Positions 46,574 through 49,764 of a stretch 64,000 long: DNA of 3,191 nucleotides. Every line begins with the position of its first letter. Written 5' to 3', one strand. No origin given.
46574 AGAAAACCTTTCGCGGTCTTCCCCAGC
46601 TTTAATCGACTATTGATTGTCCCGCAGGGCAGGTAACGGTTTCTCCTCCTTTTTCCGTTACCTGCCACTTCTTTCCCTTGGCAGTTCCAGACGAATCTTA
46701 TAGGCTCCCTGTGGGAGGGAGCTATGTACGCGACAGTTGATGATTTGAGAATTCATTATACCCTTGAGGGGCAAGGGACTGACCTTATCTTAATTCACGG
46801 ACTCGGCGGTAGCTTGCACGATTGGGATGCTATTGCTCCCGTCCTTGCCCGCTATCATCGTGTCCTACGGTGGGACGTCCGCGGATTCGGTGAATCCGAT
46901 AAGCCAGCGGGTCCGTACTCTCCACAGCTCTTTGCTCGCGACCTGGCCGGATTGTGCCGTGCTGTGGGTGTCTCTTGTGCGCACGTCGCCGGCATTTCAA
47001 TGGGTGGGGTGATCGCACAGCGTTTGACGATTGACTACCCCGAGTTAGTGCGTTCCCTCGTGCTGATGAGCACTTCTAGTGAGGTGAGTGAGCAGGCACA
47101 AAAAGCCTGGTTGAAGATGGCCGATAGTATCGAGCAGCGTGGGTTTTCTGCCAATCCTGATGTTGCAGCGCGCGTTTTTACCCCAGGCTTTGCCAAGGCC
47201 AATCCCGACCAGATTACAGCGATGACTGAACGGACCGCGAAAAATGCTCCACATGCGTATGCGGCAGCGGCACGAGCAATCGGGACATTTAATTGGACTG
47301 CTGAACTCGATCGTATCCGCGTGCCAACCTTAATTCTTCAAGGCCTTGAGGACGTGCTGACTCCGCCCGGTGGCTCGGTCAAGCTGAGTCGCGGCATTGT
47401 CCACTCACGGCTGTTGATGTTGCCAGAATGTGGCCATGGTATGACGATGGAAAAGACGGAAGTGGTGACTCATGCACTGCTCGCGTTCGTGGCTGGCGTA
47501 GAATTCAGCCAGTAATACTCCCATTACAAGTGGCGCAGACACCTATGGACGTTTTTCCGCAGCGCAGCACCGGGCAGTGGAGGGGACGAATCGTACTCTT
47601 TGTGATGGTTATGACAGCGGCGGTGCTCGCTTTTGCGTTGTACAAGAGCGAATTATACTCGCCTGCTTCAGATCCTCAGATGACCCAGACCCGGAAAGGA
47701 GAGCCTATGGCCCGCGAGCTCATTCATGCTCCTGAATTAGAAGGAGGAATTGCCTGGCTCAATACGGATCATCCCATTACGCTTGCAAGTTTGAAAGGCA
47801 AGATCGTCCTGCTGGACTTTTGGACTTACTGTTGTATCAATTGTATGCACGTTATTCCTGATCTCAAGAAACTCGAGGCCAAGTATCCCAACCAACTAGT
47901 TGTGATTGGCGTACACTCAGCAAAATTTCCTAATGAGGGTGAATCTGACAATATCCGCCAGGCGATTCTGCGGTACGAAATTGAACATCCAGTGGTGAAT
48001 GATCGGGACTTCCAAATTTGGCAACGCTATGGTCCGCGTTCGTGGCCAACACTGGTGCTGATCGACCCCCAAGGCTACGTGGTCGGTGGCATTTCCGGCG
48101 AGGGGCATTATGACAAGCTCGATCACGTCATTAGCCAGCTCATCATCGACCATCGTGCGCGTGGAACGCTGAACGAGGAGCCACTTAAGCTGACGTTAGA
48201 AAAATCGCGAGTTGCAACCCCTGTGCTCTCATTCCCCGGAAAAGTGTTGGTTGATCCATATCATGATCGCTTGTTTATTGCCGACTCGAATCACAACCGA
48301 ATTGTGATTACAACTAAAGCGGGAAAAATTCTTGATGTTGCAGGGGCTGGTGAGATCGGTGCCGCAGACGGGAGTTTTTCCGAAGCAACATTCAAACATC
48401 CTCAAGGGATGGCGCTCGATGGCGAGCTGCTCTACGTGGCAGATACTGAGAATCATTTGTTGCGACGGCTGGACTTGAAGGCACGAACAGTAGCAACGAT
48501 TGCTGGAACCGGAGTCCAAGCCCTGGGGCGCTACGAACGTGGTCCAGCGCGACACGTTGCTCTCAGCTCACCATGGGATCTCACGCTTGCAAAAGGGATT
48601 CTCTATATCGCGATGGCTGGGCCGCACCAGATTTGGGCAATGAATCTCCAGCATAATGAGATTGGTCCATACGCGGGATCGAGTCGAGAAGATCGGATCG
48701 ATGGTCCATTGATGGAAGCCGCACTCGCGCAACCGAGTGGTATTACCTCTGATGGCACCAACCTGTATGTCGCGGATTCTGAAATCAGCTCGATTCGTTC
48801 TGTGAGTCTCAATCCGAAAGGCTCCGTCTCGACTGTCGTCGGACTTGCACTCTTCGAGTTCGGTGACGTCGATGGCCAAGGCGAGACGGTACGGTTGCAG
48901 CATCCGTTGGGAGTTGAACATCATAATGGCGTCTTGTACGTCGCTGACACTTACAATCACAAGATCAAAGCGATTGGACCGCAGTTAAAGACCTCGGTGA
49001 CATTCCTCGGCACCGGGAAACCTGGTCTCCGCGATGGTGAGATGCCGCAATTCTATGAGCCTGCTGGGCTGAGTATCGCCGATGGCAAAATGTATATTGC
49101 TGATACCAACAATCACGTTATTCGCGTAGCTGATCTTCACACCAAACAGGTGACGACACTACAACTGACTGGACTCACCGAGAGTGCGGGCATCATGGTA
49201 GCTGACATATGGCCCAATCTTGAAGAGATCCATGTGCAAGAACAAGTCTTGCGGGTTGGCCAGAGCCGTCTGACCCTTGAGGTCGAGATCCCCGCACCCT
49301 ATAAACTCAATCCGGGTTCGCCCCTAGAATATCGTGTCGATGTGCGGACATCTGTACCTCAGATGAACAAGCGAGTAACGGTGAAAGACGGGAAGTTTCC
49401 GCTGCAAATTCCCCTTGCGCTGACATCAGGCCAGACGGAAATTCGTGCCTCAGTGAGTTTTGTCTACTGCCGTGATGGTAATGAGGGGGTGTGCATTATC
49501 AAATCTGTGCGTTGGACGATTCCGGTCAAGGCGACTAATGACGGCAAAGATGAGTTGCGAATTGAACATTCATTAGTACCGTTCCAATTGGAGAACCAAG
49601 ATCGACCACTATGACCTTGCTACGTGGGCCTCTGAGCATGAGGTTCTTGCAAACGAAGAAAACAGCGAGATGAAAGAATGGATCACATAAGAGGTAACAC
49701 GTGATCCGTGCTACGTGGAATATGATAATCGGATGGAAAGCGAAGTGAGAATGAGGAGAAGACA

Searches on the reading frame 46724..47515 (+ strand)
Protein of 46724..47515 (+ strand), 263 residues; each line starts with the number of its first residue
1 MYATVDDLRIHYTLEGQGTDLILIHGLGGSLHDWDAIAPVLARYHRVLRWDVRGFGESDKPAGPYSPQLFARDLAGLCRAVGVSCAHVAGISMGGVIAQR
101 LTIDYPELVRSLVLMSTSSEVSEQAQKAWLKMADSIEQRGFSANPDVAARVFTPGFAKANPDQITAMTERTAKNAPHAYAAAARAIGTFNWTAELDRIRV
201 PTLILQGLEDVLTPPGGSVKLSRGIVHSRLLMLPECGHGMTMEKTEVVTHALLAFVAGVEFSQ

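Call 23: search_protein_families(library=pfam, proteins=[window:46724-47515:+], max_evalue=0.0001)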
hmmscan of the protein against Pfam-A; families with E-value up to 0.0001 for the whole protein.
window:46724-47515:+ (263 aa): 4 families
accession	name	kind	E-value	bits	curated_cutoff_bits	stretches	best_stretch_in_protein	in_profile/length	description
PF00561.26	Abhydrolase_1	-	2.9e-29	102.9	25.8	1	21-244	3-244/245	alpha/beta hydrolase fold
PF12146.15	Hydrolase_4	-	3.1e-19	69.7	27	1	21-244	7-238/239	Serine aminopeptidase, S33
PF12697.13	Abhydrolase_6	-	1.5e-18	68.7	26.3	1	21-246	1-212/217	Alpha/beta hydrolase family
PF03096.20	Ndr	-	1.2e-05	24.7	23.3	1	74-259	89-279/283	Ndr family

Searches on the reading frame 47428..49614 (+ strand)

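Call 23: search_protein_families(library=pfam, proteins=[window:47428-49614:+], max_evalue=0.0001)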
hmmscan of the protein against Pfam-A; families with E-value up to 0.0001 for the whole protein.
window:47428-49614:+ (728 aa): 5 families
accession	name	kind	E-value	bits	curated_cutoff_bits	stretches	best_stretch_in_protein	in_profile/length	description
PF01436.27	NHL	-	8.2e-25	86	20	0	322-346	1-26/28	NHL repeat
PF13905.12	Thioredoxin_8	-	1.9e-18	67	27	1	124-218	1-94/94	Thioredoxin-like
PF00578.27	AhpC-TSA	-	6.2e-09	36.3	26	1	114-218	15-121/124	AhpC/TSA family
PF08534.16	Redoxin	-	1.7e-05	25.1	26.6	1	115-225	19-135/148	Redoxin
PF25021.1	TEN_NHL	-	7.9e-05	22.2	27.1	0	429-472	137-177/357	Teneurin NHL domain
